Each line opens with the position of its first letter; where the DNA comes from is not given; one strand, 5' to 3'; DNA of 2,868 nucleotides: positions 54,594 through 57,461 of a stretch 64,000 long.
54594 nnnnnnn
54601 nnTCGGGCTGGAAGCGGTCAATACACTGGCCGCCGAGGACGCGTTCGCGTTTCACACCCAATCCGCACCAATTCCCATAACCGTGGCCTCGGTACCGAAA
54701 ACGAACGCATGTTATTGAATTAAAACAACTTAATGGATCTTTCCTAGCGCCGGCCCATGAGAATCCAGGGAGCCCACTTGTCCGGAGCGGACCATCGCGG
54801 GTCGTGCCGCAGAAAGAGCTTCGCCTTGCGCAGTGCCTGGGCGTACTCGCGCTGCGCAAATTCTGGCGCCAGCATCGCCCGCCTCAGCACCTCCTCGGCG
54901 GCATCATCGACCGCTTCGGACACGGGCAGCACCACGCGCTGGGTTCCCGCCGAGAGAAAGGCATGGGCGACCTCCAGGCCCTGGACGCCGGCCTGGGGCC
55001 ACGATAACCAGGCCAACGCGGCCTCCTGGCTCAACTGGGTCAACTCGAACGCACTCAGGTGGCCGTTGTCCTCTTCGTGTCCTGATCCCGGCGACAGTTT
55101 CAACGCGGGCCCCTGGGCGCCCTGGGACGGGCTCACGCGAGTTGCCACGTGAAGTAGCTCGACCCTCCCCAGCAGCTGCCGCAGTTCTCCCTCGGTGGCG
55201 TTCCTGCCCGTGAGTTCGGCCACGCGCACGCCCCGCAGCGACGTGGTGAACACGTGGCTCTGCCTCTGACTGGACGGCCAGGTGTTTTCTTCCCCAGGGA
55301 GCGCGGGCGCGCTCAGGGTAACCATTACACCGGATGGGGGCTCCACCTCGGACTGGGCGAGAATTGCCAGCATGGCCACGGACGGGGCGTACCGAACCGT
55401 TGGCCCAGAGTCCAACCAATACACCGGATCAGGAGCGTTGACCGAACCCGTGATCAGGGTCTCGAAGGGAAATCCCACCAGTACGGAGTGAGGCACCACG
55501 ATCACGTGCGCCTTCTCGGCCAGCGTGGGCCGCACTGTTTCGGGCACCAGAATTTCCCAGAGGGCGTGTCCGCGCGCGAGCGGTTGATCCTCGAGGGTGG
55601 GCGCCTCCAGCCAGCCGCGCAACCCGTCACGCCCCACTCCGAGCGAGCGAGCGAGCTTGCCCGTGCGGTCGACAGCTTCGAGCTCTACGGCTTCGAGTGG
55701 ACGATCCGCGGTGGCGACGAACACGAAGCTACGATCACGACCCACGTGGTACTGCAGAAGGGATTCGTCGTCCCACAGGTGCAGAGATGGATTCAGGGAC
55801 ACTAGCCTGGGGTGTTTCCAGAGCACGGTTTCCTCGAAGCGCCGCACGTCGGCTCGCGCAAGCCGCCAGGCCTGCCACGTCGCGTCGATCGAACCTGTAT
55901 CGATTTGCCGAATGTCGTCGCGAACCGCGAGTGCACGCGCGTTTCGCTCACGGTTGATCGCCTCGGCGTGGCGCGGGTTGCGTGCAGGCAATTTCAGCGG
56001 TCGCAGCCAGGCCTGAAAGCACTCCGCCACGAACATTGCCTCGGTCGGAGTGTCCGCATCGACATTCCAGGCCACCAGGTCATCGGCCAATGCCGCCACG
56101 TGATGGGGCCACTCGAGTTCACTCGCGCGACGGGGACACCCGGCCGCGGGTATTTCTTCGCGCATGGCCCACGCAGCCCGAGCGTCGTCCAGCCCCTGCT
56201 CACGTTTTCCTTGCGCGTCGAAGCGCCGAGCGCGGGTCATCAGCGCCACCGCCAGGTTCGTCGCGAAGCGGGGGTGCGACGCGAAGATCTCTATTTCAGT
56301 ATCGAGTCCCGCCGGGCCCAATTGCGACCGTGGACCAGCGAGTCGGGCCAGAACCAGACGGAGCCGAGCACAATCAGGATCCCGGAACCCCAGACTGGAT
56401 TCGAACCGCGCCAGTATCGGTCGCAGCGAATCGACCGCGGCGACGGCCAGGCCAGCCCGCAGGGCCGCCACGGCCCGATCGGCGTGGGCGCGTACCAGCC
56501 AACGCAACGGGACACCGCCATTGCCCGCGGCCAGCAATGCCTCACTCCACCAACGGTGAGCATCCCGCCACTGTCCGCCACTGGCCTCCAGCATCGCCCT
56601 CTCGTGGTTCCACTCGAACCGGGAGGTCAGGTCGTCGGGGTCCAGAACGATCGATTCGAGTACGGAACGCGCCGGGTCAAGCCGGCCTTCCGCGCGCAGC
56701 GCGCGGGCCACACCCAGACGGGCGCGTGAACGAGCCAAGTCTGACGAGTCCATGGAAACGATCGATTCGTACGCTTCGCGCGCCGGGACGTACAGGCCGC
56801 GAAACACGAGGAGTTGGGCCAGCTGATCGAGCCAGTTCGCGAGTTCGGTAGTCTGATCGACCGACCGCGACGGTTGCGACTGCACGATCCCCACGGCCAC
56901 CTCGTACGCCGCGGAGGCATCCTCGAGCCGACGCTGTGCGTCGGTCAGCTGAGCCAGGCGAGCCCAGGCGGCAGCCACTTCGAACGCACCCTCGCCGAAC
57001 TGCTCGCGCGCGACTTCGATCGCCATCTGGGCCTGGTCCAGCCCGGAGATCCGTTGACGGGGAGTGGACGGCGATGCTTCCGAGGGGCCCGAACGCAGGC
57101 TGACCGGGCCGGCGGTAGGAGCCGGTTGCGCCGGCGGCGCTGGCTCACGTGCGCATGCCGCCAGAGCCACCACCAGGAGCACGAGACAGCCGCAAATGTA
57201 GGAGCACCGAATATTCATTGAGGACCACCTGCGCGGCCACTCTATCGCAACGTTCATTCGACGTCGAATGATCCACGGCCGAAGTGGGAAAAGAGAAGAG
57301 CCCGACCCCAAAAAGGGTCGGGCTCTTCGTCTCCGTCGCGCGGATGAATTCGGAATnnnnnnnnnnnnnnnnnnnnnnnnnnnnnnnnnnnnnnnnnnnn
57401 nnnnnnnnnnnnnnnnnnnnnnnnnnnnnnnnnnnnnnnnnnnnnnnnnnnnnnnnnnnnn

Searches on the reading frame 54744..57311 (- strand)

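Call 6: search_protein_families(library=pfam, proteins=[window:54744-57311:-], max_evalue=0.01)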
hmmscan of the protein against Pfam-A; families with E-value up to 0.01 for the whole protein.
window:54744-57311:- (855 aa): 3 families
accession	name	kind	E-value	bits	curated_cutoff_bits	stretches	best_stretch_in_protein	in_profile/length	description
PF12770.12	CHAT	-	1.2e-19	71.3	24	1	580-854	3-289/289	CHAT domain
PF13424.12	TPR_12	-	0.00012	22.7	30.1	0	94-142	26-74/77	Tetratricopeptide repeat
PF14559.12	TPR_19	-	0.0083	16.9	25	0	177-225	10-55/68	Tetratricopeptide repeat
